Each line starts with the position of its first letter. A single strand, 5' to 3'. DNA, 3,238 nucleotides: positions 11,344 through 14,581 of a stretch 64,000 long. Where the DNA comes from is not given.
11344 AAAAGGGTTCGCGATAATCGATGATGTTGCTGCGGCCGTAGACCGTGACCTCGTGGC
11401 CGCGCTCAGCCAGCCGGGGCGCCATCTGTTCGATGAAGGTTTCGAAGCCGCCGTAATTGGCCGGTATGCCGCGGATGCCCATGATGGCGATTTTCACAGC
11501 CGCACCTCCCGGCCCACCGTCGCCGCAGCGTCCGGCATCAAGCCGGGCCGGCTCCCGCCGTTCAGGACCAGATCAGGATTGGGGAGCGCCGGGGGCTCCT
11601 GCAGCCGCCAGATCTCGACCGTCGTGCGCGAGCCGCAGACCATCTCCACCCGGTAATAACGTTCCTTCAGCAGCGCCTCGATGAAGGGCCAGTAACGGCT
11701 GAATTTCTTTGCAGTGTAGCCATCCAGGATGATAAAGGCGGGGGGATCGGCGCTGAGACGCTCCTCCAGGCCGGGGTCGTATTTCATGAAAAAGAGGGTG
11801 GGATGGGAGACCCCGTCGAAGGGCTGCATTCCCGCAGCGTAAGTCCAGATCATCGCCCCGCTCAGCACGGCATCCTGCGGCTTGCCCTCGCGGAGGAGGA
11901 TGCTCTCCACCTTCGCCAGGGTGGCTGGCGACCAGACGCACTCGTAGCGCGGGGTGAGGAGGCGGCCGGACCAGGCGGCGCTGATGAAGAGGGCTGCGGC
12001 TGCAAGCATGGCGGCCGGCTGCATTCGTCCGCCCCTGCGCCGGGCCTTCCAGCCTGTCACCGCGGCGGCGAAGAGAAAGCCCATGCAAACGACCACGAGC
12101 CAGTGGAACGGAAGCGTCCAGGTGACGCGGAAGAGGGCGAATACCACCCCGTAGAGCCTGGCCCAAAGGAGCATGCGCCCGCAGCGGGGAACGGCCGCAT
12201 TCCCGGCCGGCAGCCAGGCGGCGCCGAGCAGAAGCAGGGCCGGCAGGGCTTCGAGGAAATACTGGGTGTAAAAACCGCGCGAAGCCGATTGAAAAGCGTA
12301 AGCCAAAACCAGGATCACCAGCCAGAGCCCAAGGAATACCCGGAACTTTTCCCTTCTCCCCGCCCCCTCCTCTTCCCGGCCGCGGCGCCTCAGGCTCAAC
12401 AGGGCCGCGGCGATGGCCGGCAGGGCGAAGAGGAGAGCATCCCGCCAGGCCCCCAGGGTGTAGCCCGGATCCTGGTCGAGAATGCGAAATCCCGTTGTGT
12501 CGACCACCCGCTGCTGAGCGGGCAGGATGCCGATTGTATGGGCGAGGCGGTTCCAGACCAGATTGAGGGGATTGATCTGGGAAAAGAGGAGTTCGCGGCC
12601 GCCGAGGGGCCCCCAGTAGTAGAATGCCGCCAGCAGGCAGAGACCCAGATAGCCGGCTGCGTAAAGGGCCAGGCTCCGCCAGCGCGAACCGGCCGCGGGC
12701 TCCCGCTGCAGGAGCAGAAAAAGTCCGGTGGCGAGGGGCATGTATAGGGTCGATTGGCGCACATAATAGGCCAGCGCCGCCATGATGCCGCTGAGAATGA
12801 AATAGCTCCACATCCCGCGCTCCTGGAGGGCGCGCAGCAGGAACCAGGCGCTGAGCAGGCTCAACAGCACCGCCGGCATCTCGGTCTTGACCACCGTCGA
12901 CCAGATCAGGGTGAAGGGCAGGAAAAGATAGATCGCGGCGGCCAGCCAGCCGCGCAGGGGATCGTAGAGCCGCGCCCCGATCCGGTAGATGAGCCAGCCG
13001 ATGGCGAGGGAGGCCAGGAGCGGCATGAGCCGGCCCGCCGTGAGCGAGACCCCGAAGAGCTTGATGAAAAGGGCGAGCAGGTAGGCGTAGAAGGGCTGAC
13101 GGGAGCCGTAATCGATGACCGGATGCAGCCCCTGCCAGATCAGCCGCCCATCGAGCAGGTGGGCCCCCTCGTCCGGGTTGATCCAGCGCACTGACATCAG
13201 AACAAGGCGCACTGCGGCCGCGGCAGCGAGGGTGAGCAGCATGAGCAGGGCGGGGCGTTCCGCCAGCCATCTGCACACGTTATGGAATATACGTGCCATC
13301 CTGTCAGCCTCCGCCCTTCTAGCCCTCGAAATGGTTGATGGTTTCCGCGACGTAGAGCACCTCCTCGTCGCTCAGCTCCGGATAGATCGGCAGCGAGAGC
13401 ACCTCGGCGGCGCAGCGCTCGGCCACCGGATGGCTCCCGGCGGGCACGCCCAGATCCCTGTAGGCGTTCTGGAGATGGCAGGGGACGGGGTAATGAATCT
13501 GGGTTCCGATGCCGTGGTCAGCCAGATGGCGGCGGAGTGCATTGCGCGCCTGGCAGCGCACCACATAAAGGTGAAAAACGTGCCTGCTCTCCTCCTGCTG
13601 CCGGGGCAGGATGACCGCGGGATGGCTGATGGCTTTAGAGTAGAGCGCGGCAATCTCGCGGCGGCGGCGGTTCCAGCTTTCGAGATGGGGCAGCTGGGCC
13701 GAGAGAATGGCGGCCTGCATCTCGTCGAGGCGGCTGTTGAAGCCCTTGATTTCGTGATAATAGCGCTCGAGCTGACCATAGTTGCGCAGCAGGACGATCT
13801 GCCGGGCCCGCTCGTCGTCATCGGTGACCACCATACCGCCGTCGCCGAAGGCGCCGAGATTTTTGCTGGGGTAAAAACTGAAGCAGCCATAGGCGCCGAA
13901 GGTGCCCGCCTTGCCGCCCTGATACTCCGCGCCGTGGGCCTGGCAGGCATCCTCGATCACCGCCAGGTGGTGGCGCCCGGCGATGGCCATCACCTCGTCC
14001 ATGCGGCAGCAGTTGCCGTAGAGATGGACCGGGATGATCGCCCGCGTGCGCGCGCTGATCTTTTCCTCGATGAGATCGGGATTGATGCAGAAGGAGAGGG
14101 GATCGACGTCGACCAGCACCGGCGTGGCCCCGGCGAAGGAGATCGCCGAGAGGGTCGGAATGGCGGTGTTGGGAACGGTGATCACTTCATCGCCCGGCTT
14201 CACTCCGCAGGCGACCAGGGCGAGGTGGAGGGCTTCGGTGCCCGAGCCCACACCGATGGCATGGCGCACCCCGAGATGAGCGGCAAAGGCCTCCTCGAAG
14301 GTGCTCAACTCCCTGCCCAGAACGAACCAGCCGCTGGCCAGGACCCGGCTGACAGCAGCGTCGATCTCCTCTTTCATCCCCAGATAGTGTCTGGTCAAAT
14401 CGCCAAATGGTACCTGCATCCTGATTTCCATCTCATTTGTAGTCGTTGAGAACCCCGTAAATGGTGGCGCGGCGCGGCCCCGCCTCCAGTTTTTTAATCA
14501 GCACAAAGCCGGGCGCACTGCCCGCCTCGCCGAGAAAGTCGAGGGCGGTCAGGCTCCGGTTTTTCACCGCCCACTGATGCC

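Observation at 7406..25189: Arn/PMT-like lipid-linked-sugar transfer module with four GT-C and four GT2 polyprenyl-phosphate synthase paralogs in one operon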

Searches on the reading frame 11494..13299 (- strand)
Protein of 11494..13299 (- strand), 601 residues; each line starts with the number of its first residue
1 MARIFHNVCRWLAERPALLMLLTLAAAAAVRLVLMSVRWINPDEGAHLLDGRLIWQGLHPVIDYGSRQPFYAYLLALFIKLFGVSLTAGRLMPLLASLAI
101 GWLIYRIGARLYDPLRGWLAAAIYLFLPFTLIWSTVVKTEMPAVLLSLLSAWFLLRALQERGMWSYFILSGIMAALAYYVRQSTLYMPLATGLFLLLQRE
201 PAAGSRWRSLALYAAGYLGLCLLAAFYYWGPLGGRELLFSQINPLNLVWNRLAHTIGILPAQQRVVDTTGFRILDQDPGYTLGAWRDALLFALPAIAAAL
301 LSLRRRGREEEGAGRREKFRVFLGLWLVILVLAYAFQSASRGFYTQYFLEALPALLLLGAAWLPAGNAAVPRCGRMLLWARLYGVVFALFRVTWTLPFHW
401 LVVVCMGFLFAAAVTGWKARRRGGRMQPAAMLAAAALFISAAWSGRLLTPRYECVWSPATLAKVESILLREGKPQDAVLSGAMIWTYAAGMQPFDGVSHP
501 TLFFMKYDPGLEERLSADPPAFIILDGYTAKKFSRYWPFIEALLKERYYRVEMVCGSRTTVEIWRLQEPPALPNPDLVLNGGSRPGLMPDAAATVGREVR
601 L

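Call 3: search_protein_families(library=pfam, proteins=[window:11494-13299:-], max_evalue=0.01)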
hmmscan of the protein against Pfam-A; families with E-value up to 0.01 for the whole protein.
window:11494-13299:- (601 aa): 2 families
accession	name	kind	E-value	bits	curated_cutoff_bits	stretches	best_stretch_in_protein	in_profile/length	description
PF13231.12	PMT_2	-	2.5e-23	83.5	26.1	1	69-229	4-160/160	Dolichyl-phosphate-mannose-protein mannosyltransferase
PF09594.16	GT87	-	0.0054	16.9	25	1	69-308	5-218/237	Glycosyltransferase family 87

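Call 9: search_protein_families(library=ncbifam, proteins=[window:11494-13299:-], max_evalue=0.01)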
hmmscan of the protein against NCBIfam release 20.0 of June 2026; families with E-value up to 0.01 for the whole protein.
window:11494-13299:- (601 aa): 1 family
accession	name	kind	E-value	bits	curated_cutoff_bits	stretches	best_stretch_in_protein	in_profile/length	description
NF047440.1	LA3751_2_3_fam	subfamily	1.4e-07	30.7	200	1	69-260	83-275/460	LA_3751/LA_3752 family putative glycosyltransferase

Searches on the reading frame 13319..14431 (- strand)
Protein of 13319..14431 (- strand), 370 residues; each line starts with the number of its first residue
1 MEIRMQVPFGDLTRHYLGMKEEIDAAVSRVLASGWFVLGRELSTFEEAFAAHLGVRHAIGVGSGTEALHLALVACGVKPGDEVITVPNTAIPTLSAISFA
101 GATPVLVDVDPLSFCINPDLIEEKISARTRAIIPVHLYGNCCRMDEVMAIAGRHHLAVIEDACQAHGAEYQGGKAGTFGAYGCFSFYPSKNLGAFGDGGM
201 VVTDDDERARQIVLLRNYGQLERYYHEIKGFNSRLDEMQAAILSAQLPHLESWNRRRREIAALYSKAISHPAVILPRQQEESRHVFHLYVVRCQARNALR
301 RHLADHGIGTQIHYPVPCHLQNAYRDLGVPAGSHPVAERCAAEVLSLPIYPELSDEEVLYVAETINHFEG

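Call 3: search_protein_families(library=pfam, proteins=[window:13319-14431:-], max_evalue=0.01)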
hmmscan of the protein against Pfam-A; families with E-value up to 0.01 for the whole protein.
window:13319-14431:- (370 aa): 1 family
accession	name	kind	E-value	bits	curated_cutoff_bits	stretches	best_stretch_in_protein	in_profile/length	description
PF01041.23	DegT_DnrJ_EryC1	-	1.9e-125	419.3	19.8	1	20-365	4-359/360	DegT/DnrJ/EryC1/StrS aminotransferase family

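Call 22: search_solved_structures(query=window:13319-14431:-, max_evalue=1e-20)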
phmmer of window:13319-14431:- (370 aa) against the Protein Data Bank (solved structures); distinct sequences matched with E-value up to 1e-20: 54.
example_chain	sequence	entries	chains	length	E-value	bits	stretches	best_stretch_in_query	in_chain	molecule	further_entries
7b0d_A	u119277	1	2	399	2.4e-124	418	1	6-368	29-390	Glutamine--scyllo-inositol transaminase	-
3frk_A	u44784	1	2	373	2.2e-105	355.6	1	19-367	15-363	QdtB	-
2oga_A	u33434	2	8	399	2.6e-103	348.8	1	6-366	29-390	Transaminase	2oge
7n63_A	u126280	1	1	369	1.4e-101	343.1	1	8-368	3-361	Putative aminotransferase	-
5u1z_A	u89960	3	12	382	8.3e-89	301.1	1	27-367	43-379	Putative aminotransferase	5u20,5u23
5u21_A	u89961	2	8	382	5.7e-88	298.3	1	27-367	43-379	Putative aminotransferase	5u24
3nyu_A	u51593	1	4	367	5e-79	268.9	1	7-366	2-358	Aminotransferase WbpE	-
3nu7_A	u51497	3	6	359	8.6e-79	268.1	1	7-360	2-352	Aminotransferase WbpE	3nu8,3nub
3uwc_A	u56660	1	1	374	9.5e-79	268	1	5-368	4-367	Nucleotide-sugar aminotransferase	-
3nys_A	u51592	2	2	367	3.5e-78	266.1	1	7-366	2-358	Aminotransferase WbpE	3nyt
8e75_A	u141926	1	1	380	5.2e-70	239.2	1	8-358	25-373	DegT/DnrJ/EryC1/StrS aminotransferase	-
8e77_A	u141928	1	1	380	5.2e-70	239.2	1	8-358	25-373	DegT/DnrJ/EryC1/StrS aminotransferase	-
3bn1_A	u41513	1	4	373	6.7e-66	225.7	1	34-360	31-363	Perosamine synthetase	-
3dr7_A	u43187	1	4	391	7.7e-66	225.5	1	34-360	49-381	Putative perosamine synthetase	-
4qgr_A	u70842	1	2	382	2e-65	224.2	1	9-366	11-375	DegT/DnrJ/EryC1/StrS aminotransferase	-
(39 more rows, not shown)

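Call 33: search_protein_families(library=ncbifam, proteins=[window:13319-14431:-], max_evalue=0.00001)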
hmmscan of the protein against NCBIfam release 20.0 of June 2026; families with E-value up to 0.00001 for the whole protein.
window:13319-14431:- (370 aa): 11 families
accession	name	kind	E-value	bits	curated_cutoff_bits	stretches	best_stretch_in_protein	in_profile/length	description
TIGR03588.1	PseC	equivalog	3.2e-78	263.3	423.5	1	25-366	15-377/380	UDP-4-amino-4,6-dideoxy-N-acetyl-beta-L-altrosamine transaminase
NF008658.2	PRK11658.1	equivalog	3e-74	250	631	1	20-367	14-375/379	UDP-4-amino-4-deoxy-L-arabinose aminotransferase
NF008687.0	PRK11706.1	equivalog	8.2e-64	215.7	375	1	46-368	37-373/375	dTDP-4-amino-4,6-dideoxygalactose transaminase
TIGR04181.1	NHT_00031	hypoth_equivalog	2.1e-63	214.4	420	1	20-348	9-357/359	LegC family aminotransferase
TIGR04427.1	PLP_DesI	equivalog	5.8e-53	180.4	650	1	24-365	35-379/390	dTDP-4-dehydro-6-deoxyglucose aminotransferase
NF011936.0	PRK15407.1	equivalog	6.4e-52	176.7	423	2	21-219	47-251/440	lipopolysaccharide biosynthesis protein RfbH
TIGR02379.1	ECA_wecE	subfamily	1.3e-48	165.7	434.85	1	46-367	37-373/376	dTDP-4-amino-4,6-dideoxy-D-glucose transaminase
NF006569.0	PRK09082.1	subfamily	1.1e-07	31.4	420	1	46-133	81-168/386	methionine aminotransferase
NF006488.0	PRK08912.1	equivalog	1.2e-07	31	498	1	61-166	92-191/387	aminotransferase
NF004621.0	PRK05957.1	equivalog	8.9e-07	28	498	1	56-135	89-167/389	pyridoxal phosphate-dependent aminotransferase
NF005816.0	PRK07682.1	equivalog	2.5e-06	26.4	620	1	60-165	96-206/390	aminotransferase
